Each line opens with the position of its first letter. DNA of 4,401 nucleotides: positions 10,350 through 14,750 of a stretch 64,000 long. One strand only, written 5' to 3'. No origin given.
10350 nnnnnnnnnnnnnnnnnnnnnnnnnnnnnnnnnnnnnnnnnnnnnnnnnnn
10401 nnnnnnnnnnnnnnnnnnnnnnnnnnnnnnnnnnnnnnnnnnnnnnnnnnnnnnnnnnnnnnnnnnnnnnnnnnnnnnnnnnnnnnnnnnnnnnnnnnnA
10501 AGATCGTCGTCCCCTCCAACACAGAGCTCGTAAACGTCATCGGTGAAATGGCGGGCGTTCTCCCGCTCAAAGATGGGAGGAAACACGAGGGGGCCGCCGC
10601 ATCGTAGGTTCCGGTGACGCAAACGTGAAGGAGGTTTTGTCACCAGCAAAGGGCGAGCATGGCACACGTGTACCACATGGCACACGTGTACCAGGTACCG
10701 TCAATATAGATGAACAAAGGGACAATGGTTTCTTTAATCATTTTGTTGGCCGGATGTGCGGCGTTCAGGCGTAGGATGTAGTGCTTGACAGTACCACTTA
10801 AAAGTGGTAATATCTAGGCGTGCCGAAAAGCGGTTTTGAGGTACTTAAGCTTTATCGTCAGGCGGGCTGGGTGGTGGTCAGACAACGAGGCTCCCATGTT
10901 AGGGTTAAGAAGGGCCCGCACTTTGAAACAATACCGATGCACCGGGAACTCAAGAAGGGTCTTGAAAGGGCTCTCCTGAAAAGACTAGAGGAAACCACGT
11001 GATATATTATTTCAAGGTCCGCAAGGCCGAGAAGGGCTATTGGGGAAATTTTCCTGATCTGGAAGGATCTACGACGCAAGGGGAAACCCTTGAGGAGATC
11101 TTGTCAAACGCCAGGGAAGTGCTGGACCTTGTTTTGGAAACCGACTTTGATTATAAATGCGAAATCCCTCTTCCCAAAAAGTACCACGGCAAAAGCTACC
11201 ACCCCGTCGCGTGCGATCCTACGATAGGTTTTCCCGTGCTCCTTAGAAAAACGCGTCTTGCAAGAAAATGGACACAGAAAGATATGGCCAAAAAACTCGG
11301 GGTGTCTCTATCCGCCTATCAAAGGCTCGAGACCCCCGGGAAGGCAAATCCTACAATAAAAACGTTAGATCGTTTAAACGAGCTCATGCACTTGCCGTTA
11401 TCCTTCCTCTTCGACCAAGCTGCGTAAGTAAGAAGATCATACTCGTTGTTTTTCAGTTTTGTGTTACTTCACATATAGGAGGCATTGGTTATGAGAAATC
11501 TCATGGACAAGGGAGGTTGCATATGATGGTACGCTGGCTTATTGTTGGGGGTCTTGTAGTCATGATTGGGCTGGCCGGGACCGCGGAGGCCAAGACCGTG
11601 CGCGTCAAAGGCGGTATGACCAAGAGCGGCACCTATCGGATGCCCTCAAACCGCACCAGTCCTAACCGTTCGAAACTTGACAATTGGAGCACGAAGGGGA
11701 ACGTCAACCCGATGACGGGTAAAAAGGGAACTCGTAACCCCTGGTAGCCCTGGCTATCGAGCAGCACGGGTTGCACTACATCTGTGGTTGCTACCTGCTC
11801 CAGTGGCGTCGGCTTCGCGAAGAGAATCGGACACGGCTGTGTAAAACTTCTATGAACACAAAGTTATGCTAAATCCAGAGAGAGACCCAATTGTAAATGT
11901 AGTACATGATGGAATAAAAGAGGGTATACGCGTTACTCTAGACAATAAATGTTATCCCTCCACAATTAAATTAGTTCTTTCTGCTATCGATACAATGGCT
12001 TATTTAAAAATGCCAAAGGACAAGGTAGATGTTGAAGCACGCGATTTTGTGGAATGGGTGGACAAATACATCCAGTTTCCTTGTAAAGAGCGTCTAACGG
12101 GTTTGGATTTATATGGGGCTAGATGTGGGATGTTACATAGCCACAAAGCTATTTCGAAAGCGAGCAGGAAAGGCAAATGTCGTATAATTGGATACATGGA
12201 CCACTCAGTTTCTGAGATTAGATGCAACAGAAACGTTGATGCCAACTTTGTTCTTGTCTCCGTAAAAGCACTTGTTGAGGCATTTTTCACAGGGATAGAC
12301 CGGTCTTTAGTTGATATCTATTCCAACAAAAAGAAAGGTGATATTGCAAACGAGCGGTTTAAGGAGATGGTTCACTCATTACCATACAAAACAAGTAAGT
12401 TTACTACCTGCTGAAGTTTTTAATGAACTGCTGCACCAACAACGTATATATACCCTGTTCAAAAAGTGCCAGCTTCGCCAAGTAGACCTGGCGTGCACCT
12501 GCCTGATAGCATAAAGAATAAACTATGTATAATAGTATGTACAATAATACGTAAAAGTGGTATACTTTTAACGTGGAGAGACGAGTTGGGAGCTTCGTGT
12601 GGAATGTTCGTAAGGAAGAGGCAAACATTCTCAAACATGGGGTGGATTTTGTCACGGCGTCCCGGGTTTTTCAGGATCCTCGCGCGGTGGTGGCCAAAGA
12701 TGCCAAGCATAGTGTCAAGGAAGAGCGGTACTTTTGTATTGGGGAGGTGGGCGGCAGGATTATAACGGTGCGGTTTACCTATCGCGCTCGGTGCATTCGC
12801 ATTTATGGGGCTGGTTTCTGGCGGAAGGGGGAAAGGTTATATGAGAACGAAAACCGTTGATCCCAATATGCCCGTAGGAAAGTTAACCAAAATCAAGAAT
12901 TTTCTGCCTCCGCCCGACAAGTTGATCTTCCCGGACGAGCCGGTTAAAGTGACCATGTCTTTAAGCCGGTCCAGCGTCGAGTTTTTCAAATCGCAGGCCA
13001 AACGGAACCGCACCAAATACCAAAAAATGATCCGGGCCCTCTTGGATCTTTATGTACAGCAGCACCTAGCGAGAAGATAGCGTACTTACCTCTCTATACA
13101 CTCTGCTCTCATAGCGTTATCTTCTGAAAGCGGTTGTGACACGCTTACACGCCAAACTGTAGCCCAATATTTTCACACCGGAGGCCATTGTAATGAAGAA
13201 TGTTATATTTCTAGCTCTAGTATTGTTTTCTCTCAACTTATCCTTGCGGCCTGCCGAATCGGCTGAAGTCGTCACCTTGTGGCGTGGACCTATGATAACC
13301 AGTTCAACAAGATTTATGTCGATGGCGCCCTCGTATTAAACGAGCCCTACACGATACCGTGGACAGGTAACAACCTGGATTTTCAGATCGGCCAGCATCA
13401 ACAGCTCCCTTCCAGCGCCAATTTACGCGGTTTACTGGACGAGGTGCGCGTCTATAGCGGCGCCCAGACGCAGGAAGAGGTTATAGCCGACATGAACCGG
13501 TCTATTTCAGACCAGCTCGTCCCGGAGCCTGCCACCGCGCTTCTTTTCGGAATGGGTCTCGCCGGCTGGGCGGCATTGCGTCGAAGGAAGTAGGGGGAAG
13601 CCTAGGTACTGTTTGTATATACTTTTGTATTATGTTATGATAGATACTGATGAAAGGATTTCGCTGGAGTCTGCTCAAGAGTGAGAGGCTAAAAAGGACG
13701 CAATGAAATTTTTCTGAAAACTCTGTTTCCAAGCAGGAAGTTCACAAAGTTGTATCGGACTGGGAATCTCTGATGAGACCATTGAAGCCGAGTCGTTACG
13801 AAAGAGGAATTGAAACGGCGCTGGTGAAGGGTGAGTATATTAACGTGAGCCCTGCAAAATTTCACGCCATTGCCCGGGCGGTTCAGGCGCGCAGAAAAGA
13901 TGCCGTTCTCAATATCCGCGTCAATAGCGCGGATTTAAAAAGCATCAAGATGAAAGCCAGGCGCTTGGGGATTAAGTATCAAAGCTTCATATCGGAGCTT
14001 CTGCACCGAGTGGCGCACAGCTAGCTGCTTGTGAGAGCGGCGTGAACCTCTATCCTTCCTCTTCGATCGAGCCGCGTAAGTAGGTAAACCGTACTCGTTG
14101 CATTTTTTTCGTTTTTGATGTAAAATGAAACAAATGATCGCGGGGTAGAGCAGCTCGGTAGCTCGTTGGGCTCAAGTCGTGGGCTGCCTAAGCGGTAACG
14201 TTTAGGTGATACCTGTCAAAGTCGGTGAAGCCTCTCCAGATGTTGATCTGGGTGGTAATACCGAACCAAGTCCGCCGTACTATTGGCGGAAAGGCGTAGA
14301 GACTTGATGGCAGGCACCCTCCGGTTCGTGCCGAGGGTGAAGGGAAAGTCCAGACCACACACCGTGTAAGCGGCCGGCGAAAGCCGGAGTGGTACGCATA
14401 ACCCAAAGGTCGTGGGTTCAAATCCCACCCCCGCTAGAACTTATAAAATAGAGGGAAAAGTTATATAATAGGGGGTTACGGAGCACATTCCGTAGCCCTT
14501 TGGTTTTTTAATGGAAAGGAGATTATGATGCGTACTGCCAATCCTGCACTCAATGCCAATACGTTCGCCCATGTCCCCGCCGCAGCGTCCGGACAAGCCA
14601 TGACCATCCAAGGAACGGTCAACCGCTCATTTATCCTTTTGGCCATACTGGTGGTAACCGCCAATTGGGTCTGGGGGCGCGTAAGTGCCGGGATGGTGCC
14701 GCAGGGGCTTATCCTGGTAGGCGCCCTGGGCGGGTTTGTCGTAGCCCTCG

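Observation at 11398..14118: An AT-rich islet of about 2.6 kb, flanked by 58-bp direct repeats that duplicate the 3' end of hicB, sits immediately upstream of tRNA-fMet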

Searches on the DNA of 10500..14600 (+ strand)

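Call 72: search_rna_families(source=window, start=10500, end=14600, threshold=evalue, max_evalue=1)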
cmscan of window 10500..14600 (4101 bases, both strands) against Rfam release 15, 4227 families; matches with E-value up to 1: 2.
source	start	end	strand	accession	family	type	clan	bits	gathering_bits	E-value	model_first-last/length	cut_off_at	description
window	14163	14369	+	RF00028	Intron_gpI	Intron;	-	52.1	50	1.5e-11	1-253/253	no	Group I catalytic intron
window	14411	14428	+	RF00023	tmRNA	Gene;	CL00001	15.8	47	0.0017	346-363/374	no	transfer-messenger RNA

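Call 82: search_dna_similar(query=window:11380-14140:+, collection=plasmids, mode=distant, max_rows=10)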
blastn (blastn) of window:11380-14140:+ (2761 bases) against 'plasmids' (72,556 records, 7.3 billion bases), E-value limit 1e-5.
No match.

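Call 83: search_dna_similar(query=window:11380-14140:+, collection=phages, mode=distant, max_rows=10)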
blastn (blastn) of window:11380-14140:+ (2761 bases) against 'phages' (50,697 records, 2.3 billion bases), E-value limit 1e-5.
No match.

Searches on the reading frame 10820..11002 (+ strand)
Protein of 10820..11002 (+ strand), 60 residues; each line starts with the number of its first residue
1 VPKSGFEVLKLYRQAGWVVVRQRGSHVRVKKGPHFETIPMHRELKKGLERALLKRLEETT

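Call 10: search_protein_families(library=pfam, max_evalue=0.01, proteins=[window:10820-11002:+])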
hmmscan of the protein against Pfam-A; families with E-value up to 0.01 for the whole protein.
window:10820-11002:+ (60 aa): 1 family
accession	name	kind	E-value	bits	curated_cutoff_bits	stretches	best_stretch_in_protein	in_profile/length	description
PF07927.17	HicA_toxin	-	6.4e-14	52.2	27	1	7-56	3-56/58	HicA toxin of bacterial toxin-antitoxin,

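Call 11: search_protein_families(library=ncbifam, max_evalue=0.01, proteins=[window:10820-11002:+])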
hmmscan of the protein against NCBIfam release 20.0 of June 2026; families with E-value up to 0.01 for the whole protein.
window:10820-11002:+ (60 aa): 0 families

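Call 62: list_cluster_members(proteins=[window:10820-11002:+, window:10999-11427:+, window:11523-11747:+, window:11866-12414:+, window:12597-12860:+, window:12841-13080:+, window:13773-14024:+, window:14528-15262:+, window:9349-9681:+, window:15306-15776:+])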
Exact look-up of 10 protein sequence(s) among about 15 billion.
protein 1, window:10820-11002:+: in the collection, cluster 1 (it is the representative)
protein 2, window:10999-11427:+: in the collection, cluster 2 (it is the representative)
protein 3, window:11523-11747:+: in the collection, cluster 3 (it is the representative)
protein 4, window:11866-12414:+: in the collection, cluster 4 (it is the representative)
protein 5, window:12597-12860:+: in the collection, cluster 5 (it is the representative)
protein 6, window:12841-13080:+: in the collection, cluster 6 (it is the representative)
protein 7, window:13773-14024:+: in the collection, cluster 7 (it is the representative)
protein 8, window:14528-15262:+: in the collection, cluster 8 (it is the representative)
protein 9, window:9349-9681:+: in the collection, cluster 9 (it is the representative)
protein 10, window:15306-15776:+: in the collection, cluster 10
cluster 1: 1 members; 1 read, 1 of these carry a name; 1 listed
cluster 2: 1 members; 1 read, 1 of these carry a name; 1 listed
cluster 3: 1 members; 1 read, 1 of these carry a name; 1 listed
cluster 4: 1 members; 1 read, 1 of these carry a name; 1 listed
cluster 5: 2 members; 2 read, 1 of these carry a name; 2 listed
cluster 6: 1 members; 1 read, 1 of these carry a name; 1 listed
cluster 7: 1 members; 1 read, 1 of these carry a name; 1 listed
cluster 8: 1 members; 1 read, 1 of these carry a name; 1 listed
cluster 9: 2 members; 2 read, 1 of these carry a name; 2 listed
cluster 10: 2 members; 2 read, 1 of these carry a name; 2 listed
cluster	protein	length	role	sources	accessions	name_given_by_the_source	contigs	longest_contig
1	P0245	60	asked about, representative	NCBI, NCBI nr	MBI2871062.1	MAG: type II toxin-antitoxin system HicA family toxin [Candidatus Omnitrophica bacterium] | type II toxin-antitoxin system HicA family toxin [Candidatus Omnitrophota bacterium]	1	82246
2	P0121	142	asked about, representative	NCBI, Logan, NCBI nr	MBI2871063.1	MAG: type II toxin-antitoxin system HicB family antitoxin [Candidatus Omnitrophica ... | type II toxin-antitoxin system HicB family antitoxin [Candidatus Omnitrophota bacterium]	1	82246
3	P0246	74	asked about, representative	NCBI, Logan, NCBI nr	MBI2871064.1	MAG: hypothetical protein HYY14_05060 [Candidatus Omnitrophica bacterium] | hypothetical protein [Candidatus Omnitrophota bacterium]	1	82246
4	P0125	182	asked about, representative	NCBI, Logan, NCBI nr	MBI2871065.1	MAG: hypothetical protein HYY14_05065 [Candidatus Omnitrophica bacterium] | hypothetical protein [Candidatus Omnitrophota bacterium]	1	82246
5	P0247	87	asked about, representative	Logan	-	-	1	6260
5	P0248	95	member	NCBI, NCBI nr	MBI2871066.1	MAG: BrnT family toxin [Candidatus Omnitrophica bacterium] | BrnT family toxin [Candidatus Omnitrophota bacterium]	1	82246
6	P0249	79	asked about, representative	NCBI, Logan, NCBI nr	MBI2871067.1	MAG: CopG family transcriptional regulator [Candidatus Omnitrophica bacterium] | CopG family transcriptional regulator [Candidatus Omnitrophota bacterium]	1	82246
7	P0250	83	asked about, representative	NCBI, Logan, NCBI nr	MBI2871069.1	MAG: hypothetical protein HYY14_05085 [Candidatus Omnitrophica bacterium] | hypothetical protein [Candidatus Omnitrophota bacterium]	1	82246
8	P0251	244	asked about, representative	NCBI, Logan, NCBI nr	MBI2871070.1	MAG: Bax inhibitor-1/YccA family protein [Candidatus Omnitrophica bacterium] | Bax inhibitor-1/YccA family protein [Candidatus Omnitrophota bacterium]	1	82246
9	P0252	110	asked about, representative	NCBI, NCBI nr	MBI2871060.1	MAG: septum formation initiator family protein [Candidatus Omnitrophica bacterium] | septum formation initiator family protein [Candidatus Omnitrophota bacterium]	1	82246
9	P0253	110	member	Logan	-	-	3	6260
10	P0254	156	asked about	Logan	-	-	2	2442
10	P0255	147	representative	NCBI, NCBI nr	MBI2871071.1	MAG: thioredoxin-dependent thiol peroxidase [Candidatus Omnitrophica bacterium] | thioredoxin-dependent thiol peroxidase [Candidatus Omnitrophota bacterium]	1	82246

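Call 63: find_encoding_contigs(protein=P0253, flank=10000, max_places=10)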
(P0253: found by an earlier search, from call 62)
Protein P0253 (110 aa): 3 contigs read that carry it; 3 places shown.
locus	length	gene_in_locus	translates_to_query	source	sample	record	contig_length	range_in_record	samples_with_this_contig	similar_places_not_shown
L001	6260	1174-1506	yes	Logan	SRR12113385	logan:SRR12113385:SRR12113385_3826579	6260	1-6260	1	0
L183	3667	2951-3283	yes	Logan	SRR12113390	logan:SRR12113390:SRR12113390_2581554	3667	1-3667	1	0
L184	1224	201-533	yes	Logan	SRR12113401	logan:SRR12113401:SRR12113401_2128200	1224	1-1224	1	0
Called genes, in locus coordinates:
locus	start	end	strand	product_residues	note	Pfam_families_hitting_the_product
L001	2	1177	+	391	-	?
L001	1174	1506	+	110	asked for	PF04977:DivIC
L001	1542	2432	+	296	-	PF01145:Band_7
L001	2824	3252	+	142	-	PF15970:HicB-like_2 (weak), PF13560:HTH_31 (weak), PF01381:HTH_3, PF12844:HTH_19 (weak)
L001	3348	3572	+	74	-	-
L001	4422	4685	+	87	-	PF04365:BrnT_toxin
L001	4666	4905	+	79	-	-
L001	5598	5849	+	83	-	PF12441:CopG_antitoxin (weak)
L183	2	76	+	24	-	?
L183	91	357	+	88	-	PF02823:ATP-synt_DE_N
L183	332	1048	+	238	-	PF00590:TP_methylase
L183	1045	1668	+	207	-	PF00551:Formyl_trans_N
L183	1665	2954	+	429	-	PF03952:Enolase_N, PF07476:MAAL_C (faint), PF00113:Enolase_C, PF13378:MR_MLE_C (weak)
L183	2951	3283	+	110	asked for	PF04977:DivIC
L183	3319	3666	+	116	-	?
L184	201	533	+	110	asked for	PF04977:DivIC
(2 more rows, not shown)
